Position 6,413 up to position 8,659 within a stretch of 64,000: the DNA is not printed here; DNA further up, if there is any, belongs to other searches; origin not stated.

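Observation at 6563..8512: Tandem-duplicated HPr kinase/phosphorylase with complementary degeneration and an internal RBS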

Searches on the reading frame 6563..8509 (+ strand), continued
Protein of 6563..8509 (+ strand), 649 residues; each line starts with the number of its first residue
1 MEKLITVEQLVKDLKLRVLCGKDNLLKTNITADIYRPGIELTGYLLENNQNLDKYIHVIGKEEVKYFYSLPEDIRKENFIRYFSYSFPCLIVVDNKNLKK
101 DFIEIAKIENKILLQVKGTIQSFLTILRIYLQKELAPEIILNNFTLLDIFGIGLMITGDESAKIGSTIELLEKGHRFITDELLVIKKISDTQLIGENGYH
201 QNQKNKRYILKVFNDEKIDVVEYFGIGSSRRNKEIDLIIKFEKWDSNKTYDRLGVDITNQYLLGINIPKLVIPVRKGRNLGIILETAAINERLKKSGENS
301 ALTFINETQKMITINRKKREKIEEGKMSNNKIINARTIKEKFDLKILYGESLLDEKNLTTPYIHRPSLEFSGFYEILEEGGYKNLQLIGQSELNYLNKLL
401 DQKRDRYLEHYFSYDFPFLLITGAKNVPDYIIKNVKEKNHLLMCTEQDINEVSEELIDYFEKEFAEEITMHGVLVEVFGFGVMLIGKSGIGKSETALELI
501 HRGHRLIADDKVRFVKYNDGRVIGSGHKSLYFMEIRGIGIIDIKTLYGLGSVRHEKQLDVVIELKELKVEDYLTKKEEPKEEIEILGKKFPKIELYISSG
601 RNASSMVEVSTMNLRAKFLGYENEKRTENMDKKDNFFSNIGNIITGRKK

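Call 60: fold_search(model_id=the predicted structure, library=pdb)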
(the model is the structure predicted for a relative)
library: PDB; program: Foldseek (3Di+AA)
matches with E <= 10: 368; with E <= 0.001: 26
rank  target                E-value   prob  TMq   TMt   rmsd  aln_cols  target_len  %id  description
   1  1ko7_A                9.3e-27  1.00  0.39  0.84   3.5       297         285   33  X-ray structure of the HPr kinase/phosphatase from Staphylococcus xylosus at 1.95 A resolution (released 2002-04-03)
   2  1knx_F                3.7e-24  1.00  0.38  0.75   6.8       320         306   25  HPr kinase/phosphatase from Mycoplasma pneumoniae (released 2002-12-31)
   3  1knx_D                1.8e-22  1.00  0.38  0.75   5.8       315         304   25  HPr kinase/phosphatase from Mycoplasma pneumoniae (released 2002-12-31)
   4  1knx_B                4.5e-22  1.00  0.38  0.76   8.0       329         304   26  HPr kinase/phosphatase from Mycoplasma pneumoniae (released 2002-12-31)
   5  1knx_C                7.0e-22  1.00  0.36  0.73   8.1       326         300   24  HPr kinase/phosphatase from Mycoplasma pneumoniae (released 2002-12-31)
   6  1knx_A                1.7e-21  1.00  0.40  0.81   7.5       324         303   25  HPr kinase/phosphatase from Mycoplasma pneumoniae (released 2002-12-31)
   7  1knx_E                2.9e-21  1.00  0.37  0.71   7.3       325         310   24  HPr kinase/phosphatase from Mycoplasma pneumoniae (released 2002-12-31)
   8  1kkm_B                4.0e-17  1.00  0.23  0.80   7.4       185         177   38  L.casei HprK/P in complex with B.subtilis P-Ser-HPr (released 2002-08-28)
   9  2qmh_B                4.5e-17  1.00  0.23  0.77   5.9       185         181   38  structure of V267F mutant HprK/P (released 2007-09-18)
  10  1kkm_A                5.0e-17  1.00  0.24  0.84   8.1       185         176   37  L.casei HprK/P in complex with B.subtilis P-Ser-HPr (released 2002-08-28)
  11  1kkl_A                1.2e-16  1.00  0.22  0.83   8.3       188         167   35  L.casei HprK/P in complex with B.subtilis HPr (released 2002-08-28)
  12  2qmh_J                1.6e-16  1.00  0.23  0.81   5.7       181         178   36  structure of V267F mutant HprK/P (released 2007-09-18)
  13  1kkm_C                1.6e-16  1.00  0.23  0.81   8.1       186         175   38  L.casei HprK/P in complex with B.subtilis P-Ser-HPr (released 2002-08-28)
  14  1kkl_B                1.8e-16  1.00  0.22  0.84   6.7       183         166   36  L.casei HprK/P in complex with B.subtilis HPr (released 2002-08-28)
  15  2qmh_H                2.4e-16  1.00  0.23  0.81   5.8       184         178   38  structure of V267F mutant HprK/P (released 2007-09-18)
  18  2qmh_K                2.2e-15  1.00  0.22  0.83   7.0       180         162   38  structure of V267F mutant HprK/P (released 2007-09-18)
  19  2qmh_E                3.5e-15  1.00  0.22  0.82   7.8       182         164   37  structure of V267F mutant HprK/P (released 2007-09-18)
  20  2qmh_A                1.3e-14  1.00  0.21  0.81   7.0       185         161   36  structure of V267F mutant HprK/P (released 2007-09-18)
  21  2qmh_G                2.1e-14  1.00  0.21  0.82   7.0       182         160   37  structure of V267F mutant HprK/P (released 2007-09-18)
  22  2qmh_C                4.4e-14  1.00  0.21  0.82   7.8       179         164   37  structure of V267F mutant HprK/P (released 2007-09-18)
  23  2qmh_L                7.3e-14  1.00  0.21  0.81   7.6       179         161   38  structure of V267F mutant HprK/P (released 2007-09-18)
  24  2qmh_F                3.7e-13  1.00  0.21  0.84   7.4       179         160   37  structure of V267F mutant HprK/P (released 2007-09-18)
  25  3tqf_A                4.0e-13  1.00  0.22  0.83   4.9       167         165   32  Structure of the Hpr(Ser) kinase/phosphatase from Coxiella burnetii (released 2011-09-21)
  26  3tqf_B                1.9e-12  1.00  0.22  0.90   2.4       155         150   34  Structure of the Hpr(Ser) kinase/phosphatase from Coxiella burnetii (released 2011-09-21)
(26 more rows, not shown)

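Call 71: find_encoding_contigs(protein=P0121, flank=2500, max_places=1)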
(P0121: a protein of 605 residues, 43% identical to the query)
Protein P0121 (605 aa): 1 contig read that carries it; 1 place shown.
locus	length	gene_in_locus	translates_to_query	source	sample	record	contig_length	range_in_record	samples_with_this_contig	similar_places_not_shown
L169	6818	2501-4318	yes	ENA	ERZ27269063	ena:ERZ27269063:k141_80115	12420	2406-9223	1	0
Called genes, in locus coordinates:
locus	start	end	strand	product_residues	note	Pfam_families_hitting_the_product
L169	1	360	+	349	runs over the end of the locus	-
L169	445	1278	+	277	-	PF12796:Ank_2, PF12796:Ank_2, PF13637:Ank_4, PF13857:Ank_5, PF00023:Ank, PF12796:Ank_2, PF13637:Ank_4, PF00023:Ank, +9 more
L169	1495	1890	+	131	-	PF03780:Asp23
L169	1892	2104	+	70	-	PF10031:DUF2273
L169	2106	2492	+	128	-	PF01029:NusB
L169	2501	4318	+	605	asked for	PF02603:Hpr_kinase_N, PF07475:Hpr_kinase_C, PF02603:Hpr_kinase_N, PF07475:Hpr_kinase_C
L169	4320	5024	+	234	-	PF02588:YitT_membrane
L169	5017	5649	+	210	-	PF02588:YitT_membrane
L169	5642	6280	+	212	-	PF02588:YitT_membrane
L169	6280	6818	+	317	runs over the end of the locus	PF01368:DHH, PF02272:DHHA1 (weak)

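Call 72: find_encoding_contigs(protein=P0122, flank=2500, max_places=1)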
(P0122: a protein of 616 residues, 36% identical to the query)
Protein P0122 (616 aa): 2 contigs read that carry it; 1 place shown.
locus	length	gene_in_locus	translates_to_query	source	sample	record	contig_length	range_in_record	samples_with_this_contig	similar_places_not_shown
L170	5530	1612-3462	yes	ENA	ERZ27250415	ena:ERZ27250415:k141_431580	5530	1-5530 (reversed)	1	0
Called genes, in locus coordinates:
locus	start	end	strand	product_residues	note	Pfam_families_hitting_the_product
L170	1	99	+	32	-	?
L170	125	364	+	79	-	-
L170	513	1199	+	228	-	PF01048:PNP_UDP_1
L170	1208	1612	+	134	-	-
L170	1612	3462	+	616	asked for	PF02603:Hpr_kinase_N (weak), PF07475:Hpr_kinase_C, PF02603:Hpr_kinase_N, PF07475:Hpr_kinase_C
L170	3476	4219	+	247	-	PF02811:PHP (weak)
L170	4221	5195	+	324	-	PF01368:DHH, PF02272:DHHA1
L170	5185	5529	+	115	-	?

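Call 73: find_encoding_contigs(protein=P0123, flank=2500, max_places=1)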
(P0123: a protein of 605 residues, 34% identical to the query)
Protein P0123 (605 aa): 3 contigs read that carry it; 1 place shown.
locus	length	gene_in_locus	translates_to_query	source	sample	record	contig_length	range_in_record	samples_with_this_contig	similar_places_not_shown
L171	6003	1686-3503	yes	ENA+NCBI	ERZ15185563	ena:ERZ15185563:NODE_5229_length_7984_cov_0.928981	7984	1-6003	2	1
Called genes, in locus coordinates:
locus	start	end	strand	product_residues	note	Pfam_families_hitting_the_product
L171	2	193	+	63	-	?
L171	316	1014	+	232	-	PF01048:PNP_UDP_1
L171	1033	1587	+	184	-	-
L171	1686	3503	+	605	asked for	PF02603:Hpr_kinase_N, PF07475:Hpr_kinase_C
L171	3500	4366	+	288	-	PF02588:YitT_membrane, PF10035:DUF2179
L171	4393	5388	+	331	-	PF01368:DHH, PF02272:DHHA1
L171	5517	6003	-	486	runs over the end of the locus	PF00239:Resolvase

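Call 80: find_homologous_proteins(query=P0123, max_evalue=1e-30)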
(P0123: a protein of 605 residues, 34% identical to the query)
Query P0123 (605 aa): 213 proteins with E <= 1e-30 among 8000 candidates; the best 120 are listed.
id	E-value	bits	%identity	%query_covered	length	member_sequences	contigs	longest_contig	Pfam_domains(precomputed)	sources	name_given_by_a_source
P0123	0.0e+0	1294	100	100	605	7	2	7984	PF02603.22,PF07475.18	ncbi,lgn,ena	-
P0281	0.0e+0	1205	93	100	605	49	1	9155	PF02603.22,PF07475.18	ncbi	-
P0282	0.0e+0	1105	84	100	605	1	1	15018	PF02603.22,PF07475.18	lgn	-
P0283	0.0e+0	1083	82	100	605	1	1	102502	PF02603.22,PF07475.18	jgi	jgi:HPr kinase/phosphorylase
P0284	5.1e-255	866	67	100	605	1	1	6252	PF02603.22,PF07475.18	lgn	-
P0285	7.3e-246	836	64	100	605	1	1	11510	PF02603.22,PF07475.18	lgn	-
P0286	1.3e-225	769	61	100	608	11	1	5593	PF02603.22,PF07475.18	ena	-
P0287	1.1e-216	739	60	100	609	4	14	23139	PF02603.22,PF07475.18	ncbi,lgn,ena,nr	ncbi:MAG: hypothetical protein KBF12_08980 [Sebaldella sp.]|nr:hypothetical protein [Sebaldella sp.]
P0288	1.4e-113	399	57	57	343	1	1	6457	PF02603.22,PF07475.18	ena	-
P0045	1.8e-86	310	33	91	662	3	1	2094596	PF02603.22,PF07475.18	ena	-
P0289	9.7e-84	301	33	93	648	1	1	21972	PF02603.22,PF07475.18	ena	-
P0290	1.1e-80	290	34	98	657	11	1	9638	PF02603.22,PF07475.18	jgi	-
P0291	2.8e-80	289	33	91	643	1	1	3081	PF02603.22,PF07475.18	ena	-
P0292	2.9e-80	289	33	91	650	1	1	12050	PF02603.22,PF07475.18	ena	-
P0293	4.1e-80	289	33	91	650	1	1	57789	PF02603.22,PF07475.18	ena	-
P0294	1.2e-77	280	32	93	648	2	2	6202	PF02603.22,PF07475.18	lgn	-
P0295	1.1e-56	211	43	22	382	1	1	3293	PF02603.22,PF13555.13,PF07475.18,PF27840.1,PF13191.13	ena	-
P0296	2.7e-49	187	33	42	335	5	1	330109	PF02603.22,PF07475.18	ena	-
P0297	6.0e-48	182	32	48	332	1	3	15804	PF02603.22,PF07475.18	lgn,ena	-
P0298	7.2e-48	182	36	46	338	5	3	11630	PF02603.22,PF07475.18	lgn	-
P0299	7.9e-48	182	32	43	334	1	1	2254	PF02603.22,PF07475.18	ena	-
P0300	8.1e-48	182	32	43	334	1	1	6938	PF02603.22,PF07475.18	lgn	-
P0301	1.2e-46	178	35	37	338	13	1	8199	PF02603.22,PF07475.18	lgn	-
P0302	1.4e-46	178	36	37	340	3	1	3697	PF02603.22,PF07475.18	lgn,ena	-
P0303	2.0e-46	177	38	36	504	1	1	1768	PF02603.22,PF09084.17,PF07475.18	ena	-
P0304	1.9e-45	174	37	37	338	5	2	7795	PF02603.22,PF07475.18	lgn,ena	-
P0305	1.1e-44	172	37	37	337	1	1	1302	PF02603.22,PF07475.18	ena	-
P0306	1.5e-44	171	38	38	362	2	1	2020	PF02603.22,PF07475.18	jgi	jgi:HPr kinase/phosphorylase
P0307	1.7e-44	171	35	38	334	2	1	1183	PF02603.22,PF07475.18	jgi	jgi:HPr kinase/phosphorylase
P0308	2.1e-44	171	38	34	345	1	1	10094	PF02603.22,PF07475.18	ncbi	-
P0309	2.4e-44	171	31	51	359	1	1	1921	PF02603.22,PF07475.18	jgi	jgi:HPr kinase/phosphorylase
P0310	3.4e-44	170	35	40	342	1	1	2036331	PF02603.22,PF07475.18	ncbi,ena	-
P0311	3.9e-44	170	35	35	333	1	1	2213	PF02603.22,PF07475.18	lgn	-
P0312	5.1e-44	169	38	38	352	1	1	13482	PF02603.22,PF07475.18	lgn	-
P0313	5.8e-44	169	34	35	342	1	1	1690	PF02603.22,PF07475.18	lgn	-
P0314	6.4e-44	169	36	39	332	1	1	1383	PF02603.22,PF07475.18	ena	-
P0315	7.6e-44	169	34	37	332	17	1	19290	PF02603.22,PF07475.18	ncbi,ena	-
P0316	1.2e-43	168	40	38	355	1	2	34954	PF02603.22,PF07085.18,PF07475.18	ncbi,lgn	ncbi:MAG: HPr(Ser) kinase/phosphatase [Acidobacteriota bacterium]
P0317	1.5e-43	168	45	26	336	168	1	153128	PF02603.22,PF07475.18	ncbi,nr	ncbi:HPr kinase/phosphorylase [Lactiplantibacillus plantarum]|nr:HPr kinase/phosphorylase [Lactiplan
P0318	1.8e-43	168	36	46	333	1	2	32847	PF02603.22,PF07475.18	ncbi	-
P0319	4.5e-43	166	38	37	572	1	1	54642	PF01790.24,PF02603.22,PF07475.18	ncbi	-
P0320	6.8e-43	166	35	36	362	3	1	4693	PF02603.22,PF07475.18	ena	-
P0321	1.1e-42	165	35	36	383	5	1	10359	PF02603.22,PF07475.18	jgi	-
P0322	1.3e-42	165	39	39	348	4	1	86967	PF02603.22,PF07475.18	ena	-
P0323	1.3e-42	165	33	35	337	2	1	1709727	PF02603.22,PF07475.18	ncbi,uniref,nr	ncbi:HPr(Ser) kinase/phosphatase [Nicoliella spurrieriana]|uniref:HPr kinase/phosphorylase n=1 Tax=N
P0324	1.3e-42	165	35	38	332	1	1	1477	PF02603.22,PF07475.18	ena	-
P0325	1.4e-42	165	35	35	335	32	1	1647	PF02603.22,PF07475.18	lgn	-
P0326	2.1e-42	164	34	40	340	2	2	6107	PF02603.22,PF07475.18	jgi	-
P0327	2.2e-42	164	32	45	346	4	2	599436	PF02603.22,PF07475.18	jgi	-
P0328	2.2e-42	164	35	36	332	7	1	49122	PF02603.22,PF07475.18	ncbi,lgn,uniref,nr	ncbi:HPr(Ser) kinase/phosphatase [Loigolactobacillus rennini]|uniref:HPr kinase/phosphorylase n=1 Ta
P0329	2.2e-42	164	35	40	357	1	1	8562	PF02603.22,PF07475.18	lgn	-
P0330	2.8e-42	164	37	35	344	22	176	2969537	PF02603.22,PF07475.18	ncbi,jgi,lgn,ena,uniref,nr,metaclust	ncbi:HPr(Ser) kinase/phosphatase [Loigolactobacillus coryniformis]|jgi:HPr kinase/phosphorylase|unir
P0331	3.6e-42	163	35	36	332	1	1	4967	PF02603.22,PF07475.18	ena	-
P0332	4.5e-42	163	35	36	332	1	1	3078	PF02603.22,PF07475.18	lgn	-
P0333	6.5e-42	162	32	40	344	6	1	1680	PF02603.22,PF07475.18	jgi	jgi:HPr kinase/phosphorylase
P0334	7.1e-42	162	41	30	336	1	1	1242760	PF02603.22,PF07475.18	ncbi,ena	-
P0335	9.3e-42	162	32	41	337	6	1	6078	PF02603.22,PF07475.18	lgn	-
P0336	1.2e-41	162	34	36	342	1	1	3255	PF02603.22,PF07475.18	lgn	-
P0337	1.5e-41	161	41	34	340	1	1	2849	PF02603.22,PF07475.18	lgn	-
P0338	1.5e-41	161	41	29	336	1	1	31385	PF02603.22,PF07475.18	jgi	jgi:HPr kinase/phosphorylase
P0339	1.8e-41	161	34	41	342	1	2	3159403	PF02603.22,PF07475.18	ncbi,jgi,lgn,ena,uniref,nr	ncbi:HPr(Ser) kinase/phosphatase [Loigolactobacillus bifermentans]|jgi:HPr kinase/phosphorylase|unir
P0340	2.1e-41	161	36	38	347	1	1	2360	PF02603.22,PF07475.18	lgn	-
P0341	2.4e-41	161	38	35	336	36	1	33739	PF02603.22,PF07475.18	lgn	-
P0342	3.1e-41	160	46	26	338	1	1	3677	PF01554.24,PF07475.18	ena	-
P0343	5.7e-41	159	33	39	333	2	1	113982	PF02603.22,PF07085.18,PF07475.18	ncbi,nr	ncbi:MAG: HPr(Ser) kinase/phosphatase [Eubacteriales bacterium]|nr:HPr(Ser) kinase/phosphatase [Euba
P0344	6.4e-41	159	32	39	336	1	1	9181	PF02603.22,PF07475.18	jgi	jgi:HPr kinase/phosphorylase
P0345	6.8e-41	159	43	25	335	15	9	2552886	PF02603.22,PF07475.18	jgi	jgi:HPr kinase/phosphorylase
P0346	8.6e-41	159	43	28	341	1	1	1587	PF02603.22,PF07475.18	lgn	-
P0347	9.8e-41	159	34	40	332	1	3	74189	PF02603.22,PF07475.18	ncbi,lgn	ncbi:MAG: HPr(Ser) kinase/phosphatase [Acidobacteriota bacterium]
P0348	1.1e-40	158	34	41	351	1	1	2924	PF02603.22,PF07475.18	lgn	-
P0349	1.2e-40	158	35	37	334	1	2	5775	PF02603.22,PF07085.18,PF07475.18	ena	-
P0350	1.7e-40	158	35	38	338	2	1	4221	PF02603.22,PF07475.18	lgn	-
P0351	1.9e-40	158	30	45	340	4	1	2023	PF02603.22,PF07475.18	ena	-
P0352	2.2e-40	157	43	26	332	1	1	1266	PF07475.18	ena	-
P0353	2.3e-40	157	35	36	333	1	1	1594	PF02603.22,PF07475.18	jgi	jgi:HPr kinase/phosphorylase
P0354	2.4e-40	157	38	36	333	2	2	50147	PF02603.22,PF07475.18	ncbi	-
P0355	3.4e-40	157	33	42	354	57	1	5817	PF02603.22,PF07475.18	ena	-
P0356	3.4e-40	157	33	45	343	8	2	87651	PF02603.22,PF07475.18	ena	-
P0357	3.8e-40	157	43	28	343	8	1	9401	PF02603.22,PF07475.18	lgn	-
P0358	3.9e-40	157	33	40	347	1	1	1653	PF02603.22,PF07475.18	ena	-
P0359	5.1e-40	156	32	35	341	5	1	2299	PF02603.22,PF07085.18,PF07475.18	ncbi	-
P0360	5.6e-40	156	34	35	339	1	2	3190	PF02603.22,PF07475.18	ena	-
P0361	6.3e-40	156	35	35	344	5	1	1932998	PF02603.22,PF07475.18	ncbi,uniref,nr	ncbi:HPr(Ser) kinase/phosphatase [Lentilactobacillus sp. SPB1-3]|uniref:HPr(Ser) kinase/phosphatase 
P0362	6.7e-40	156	35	35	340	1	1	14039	PF02603.22,PF07475.18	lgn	-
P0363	7.0e-40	156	31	40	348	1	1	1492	PF02603.22,PF07475.18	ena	-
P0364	7.6e-40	156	42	28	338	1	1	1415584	PF02603.22,PF07475.18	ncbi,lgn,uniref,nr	ncbi:HPr kinase/phosphorylase [Philodulcilactobacillus myokoensis]|uniref:HPr kinase/phosphorylase n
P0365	1.0e-39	155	37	35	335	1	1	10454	PF02603.22,PF07085.18,PF07475.18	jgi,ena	-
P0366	1.1e-39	155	33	48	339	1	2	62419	PF02603.22,PF07475.18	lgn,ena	-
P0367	1.2e-39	155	35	37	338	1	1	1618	PF02603.22,PF07475.18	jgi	jgi:HPr kinase/phosphorylase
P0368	1.6e-39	155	33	37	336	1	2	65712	PF02603.22,PF07475.18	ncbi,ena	-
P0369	1.6e-39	155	40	32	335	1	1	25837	PF02603.22,PF07475.18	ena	-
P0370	1.9e-39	154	32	42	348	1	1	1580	PF02603.22,PF07475.18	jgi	-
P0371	1.9e-39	154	32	40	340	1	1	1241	PF02603.22,PF07475.18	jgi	jgi:HPr kinase/phosphorylase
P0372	2.2e-39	154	29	41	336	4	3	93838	PF02603.22,PF07085.18,PF07475.18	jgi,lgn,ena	jgi:HPr kinase/phosphorylase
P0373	3.4e-39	154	31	44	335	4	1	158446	PF02603.22,PF07475.18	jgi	jgi:HPr kinase/phosphorylase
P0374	4.4e-39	153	42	28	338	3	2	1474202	PF02603.22,PF07475.18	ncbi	ncbi:HPr(Ser) kinase/phosphatase [Lactobacillaceae bacterium Melli_B4]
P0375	5.2e-39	153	32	38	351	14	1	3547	PF02603.22,PF07475.18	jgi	jgi:HPr kinase/phosphorylase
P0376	5.6e-39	153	37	35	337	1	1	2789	PF02603.22,PF07475.18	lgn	-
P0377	5.7e-39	153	36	35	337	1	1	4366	PF02603.22,PF07475.18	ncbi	ncbi:MAG TPA: HPr(Ser) kinase/phosphatase, partial [Pyrinomonadaceae bacterium]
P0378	6.0e-39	153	33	39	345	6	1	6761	PF02603.22,PF07475.18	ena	-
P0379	7.1e-39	152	33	42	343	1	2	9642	PF02603.22,PF07475.18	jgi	jgi:HPr kinase/phosphorylase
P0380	8.2e-39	152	32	49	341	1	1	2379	PF02603.22,PF07475.18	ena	-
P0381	8.9e-39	152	33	38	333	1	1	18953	PF02603.22,PF07475.18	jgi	jgi:HPr kinase/phosphorylase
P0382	9.8e-39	152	28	47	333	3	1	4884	PF02603.22,PF07475.18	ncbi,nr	ncbi:MAG: HPr(Ser) kinase/phosphatase [Oscillospiraceae bacterium]|nr:HPr(Ser) kinase/phosphatase [O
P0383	9.9e-39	152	40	33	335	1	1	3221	PF02603.22,PF07475.18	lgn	-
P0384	1.1e-38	152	38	38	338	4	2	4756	PF02603.22,PF07475.18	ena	-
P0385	1.2e-38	152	32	40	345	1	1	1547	PF02603.22,PF07475.18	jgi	jgi:HPr kinase/phosphorylase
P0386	1.2e-38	152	33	49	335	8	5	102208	PF02603.22,PF07475.18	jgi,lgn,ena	-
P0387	1.6e-38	151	31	42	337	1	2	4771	PF02603.22,PF07085.18,PF07475.18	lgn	-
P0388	1.8e-38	151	33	39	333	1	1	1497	PF02603.22,PF07475.18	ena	-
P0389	1.8e-38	151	35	36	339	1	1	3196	PF02603.22,PF07475.18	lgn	-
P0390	1.9e-38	151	36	38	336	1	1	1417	PF02603.22,PF07475.18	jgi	jgi:HPr kinase/phosphorylase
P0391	2.4e-38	151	34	40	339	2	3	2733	PF02603.22,PF07475.18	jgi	jgi:HPr kinase/phosphorylase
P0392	2.6e-38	151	35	42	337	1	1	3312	PF02603.22,PF07475.18,PF27840.1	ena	-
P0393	2.8e-38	151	34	46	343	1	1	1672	PF02603.22,PF07475.18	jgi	jgi:HPr kinase/phosphorylase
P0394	3.1e-38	150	33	45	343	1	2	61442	PF02603.22,PF07475.18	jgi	jgi:HPr kinase/phosphorylase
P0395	3.5e-38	150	33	40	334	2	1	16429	PF02603.22,PF07475.18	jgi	jgi:HPr kinase/phosphorylase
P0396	3.9e-38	150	33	38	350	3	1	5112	PF02603.22,PF07475.18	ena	-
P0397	4.6e-38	150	33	39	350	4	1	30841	PF02603.22,PF07475.18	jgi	-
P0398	4.6e-38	150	35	47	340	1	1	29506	PF02603.22,PF07475.18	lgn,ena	-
